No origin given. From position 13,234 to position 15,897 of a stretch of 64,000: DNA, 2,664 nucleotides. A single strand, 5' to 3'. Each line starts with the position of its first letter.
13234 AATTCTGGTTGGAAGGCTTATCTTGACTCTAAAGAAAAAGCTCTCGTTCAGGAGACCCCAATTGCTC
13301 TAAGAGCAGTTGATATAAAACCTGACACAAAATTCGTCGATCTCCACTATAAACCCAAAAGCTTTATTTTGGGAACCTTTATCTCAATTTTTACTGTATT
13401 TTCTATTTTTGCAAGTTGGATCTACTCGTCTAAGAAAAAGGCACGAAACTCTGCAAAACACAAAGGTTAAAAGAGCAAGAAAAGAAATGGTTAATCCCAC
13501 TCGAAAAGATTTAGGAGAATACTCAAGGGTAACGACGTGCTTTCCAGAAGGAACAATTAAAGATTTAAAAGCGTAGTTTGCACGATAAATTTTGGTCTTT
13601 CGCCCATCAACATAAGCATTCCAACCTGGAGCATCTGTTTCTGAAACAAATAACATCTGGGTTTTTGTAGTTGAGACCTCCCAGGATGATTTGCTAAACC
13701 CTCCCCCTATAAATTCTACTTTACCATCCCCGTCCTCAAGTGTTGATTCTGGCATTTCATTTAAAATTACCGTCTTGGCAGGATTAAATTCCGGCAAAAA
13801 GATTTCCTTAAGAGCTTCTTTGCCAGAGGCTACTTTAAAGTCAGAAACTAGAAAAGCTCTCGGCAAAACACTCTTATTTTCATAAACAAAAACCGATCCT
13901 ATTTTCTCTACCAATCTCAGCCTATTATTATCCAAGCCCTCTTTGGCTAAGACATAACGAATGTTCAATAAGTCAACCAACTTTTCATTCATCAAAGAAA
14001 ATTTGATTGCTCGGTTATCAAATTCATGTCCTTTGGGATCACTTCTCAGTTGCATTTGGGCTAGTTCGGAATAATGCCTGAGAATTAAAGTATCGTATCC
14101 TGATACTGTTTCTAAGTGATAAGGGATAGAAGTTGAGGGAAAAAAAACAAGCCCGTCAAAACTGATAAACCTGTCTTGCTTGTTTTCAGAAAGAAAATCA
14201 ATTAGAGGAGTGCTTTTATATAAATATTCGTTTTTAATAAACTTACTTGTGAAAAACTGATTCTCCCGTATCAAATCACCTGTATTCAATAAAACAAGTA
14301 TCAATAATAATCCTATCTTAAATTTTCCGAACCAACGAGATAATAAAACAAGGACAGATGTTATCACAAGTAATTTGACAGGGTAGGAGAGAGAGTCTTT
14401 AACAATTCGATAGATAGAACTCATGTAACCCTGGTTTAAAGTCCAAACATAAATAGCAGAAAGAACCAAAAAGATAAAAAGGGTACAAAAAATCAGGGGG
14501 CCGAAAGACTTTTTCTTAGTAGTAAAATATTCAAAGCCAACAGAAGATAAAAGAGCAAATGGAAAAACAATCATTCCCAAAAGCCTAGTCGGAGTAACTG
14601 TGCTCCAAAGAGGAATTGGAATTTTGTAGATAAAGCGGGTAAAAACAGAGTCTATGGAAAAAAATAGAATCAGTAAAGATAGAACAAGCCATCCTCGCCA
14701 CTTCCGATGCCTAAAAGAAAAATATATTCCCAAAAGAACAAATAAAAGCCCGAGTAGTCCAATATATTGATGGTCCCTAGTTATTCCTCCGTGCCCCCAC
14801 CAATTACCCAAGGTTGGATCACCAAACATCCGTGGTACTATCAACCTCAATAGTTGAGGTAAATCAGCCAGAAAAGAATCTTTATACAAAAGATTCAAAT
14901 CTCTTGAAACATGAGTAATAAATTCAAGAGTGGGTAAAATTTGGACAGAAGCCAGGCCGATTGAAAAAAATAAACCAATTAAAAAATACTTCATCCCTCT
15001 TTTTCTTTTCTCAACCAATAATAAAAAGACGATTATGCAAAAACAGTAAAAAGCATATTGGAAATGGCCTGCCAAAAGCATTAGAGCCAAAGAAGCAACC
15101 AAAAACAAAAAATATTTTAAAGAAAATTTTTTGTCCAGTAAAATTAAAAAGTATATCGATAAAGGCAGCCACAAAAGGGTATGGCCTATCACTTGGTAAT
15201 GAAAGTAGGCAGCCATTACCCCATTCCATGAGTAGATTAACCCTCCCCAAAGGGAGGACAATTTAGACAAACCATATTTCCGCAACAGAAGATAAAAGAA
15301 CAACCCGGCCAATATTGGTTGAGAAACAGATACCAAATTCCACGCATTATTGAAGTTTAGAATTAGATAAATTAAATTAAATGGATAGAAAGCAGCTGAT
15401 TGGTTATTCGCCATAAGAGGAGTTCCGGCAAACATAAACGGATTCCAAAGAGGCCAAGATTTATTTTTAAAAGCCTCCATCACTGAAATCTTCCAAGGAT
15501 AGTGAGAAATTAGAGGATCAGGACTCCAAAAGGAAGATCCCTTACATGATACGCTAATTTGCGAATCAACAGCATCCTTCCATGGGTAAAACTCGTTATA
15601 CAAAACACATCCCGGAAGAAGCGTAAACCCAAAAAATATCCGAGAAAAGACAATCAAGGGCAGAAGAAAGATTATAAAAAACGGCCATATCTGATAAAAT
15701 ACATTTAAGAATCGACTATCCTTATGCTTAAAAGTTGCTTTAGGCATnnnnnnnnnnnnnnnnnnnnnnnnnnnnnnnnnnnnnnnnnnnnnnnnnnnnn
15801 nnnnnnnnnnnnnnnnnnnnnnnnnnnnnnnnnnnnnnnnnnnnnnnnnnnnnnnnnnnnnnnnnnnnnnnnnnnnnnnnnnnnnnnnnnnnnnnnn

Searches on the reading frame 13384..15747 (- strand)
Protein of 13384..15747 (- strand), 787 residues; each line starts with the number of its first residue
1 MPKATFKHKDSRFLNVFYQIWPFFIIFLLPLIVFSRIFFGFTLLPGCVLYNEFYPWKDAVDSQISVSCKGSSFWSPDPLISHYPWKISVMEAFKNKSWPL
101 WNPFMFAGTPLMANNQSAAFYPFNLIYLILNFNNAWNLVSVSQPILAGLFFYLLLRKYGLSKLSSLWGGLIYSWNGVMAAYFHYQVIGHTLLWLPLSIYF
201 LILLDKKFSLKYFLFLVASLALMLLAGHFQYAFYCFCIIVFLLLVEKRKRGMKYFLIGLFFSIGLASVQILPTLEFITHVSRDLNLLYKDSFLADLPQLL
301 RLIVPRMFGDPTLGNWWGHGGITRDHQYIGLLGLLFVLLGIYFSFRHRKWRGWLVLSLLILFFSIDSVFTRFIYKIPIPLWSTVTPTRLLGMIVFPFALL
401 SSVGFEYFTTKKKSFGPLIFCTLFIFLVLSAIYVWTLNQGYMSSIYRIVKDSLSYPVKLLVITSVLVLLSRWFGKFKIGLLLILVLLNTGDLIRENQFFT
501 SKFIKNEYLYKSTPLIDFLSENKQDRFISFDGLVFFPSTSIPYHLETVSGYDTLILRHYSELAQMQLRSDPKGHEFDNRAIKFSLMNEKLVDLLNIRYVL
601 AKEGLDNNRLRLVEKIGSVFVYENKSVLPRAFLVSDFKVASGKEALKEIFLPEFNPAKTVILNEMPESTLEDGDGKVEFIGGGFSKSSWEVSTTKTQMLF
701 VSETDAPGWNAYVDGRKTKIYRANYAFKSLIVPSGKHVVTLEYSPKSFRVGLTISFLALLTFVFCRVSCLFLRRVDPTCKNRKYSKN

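Call 27: search_protein_families(library=pfam, proteins=[window:13384-15747:-], max_evalue=0.0001)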
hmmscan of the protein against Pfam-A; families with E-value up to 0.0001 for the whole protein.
window:13384-15747:- (787 aa): 1 family
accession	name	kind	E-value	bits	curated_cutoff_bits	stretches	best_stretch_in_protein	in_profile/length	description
PF09586.16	YfhO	-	7.8e-25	87.8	28.5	2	691-755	770-835/835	Bacterial membrane protein YfhO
